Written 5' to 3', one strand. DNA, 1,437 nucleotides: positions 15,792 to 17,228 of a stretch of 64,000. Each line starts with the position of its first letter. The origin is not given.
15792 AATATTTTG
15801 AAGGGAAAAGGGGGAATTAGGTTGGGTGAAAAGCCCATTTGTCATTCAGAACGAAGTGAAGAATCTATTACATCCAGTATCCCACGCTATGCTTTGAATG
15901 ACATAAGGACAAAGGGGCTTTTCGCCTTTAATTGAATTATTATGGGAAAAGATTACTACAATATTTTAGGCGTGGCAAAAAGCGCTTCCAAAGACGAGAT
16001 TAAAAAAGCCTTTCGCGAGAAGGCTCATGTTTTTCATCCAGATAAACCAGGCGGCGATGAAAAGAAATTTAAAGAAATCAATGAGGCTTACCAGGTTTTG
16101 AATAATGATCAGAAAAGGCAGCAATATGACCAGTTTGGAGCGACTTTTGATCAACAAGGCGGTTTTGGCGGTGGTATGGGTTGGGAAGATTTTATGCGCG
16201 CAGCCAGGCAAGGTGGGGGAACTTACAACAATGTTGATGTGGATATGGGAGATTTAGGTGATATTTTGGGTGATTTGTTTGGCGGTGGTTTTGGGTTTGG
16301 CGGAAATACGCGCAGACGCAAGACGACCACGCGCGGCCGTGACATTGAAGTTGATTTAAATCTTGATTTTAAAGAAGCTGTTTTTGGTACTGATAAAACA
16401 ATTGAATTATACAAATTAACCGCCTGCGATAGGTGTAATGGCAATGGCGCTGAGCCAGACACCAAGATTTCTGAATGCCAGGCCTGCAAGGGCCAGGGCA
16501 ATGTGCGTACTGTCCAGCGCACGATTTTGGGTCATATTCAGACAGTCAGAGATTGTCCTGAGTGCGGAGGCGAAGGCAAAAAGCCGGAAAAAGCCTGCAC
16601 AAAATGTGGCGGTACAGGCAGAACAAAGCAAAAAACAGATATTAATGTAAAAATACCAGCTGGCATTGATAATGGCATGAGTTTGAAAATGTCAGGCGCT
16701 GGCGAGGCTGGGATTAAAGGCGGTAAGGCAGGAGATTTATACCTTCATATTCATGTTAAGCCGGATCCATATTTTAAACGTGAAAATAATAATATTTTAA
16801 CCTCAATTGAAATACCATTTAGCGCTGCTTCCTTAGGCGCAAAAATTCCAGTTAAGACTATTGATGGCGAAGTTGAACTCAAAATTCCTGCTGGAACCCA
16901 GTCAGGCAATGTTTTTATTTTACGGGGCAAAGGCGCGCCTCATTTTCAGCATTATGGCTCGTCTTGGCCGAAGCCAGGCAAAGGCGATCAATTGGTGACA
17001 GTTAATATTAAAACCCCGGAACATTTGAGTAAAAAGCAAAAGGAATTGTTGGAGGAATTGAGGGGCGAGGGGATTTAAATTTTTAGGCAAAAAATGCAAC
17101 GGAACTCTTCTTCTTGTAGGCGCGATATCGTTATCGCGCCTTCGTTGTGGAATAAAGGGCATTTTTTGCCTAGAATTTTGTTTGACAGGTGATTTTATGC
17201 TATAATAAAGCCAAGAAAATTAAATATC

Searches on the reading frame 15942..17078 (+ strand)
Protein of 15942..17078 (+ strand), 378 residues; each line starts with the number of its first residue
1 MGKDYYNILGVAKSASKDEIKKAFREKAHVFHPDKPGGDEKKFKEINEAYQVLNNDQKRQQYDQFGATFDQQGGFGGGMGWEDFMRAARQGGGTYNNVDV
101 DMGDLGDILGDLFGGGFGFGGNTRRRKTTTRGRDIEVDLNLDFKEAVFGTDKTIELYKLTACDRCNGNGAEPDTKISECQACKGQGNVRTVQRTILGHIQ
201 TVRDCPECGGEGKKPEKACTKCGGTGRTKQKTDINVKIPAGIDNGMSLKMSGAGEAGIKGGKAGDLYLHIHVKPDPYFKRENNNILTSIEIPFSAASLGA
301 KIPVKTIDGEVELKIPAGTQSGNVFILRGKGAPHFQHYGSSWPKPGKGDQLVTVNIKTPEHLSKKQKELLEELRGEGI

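Call 50: search_protein_families(library=pfam, proteins=[window:15942-17078:+], max_evalue=0.01)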
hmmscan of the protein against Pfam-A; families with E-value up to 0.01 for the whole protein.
window:15942-17078:+ (378 aa): 4 families
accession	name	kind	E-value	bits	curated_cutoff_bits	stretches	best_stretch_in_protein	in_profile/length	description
PF01556.23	DnaJ_C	-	5.8e-46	156.7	26.6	1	135-359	1-152/152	DnaJ C terminal domain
PF00226.36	DnaJ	-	1.1e-22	80.3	27.8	1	4-63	1-63/63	DnaJ domain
PF00684.25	DnaJ_CXXCXGXG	-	8.8e-15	55.2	32.7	1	162-226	1-65/65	DnaJ central domain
PF15777.11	Anti-TRAP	-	0.0014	19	32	1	160-198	11-53/59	Tryptophan RNA-binding attenuator protein inhibitory protein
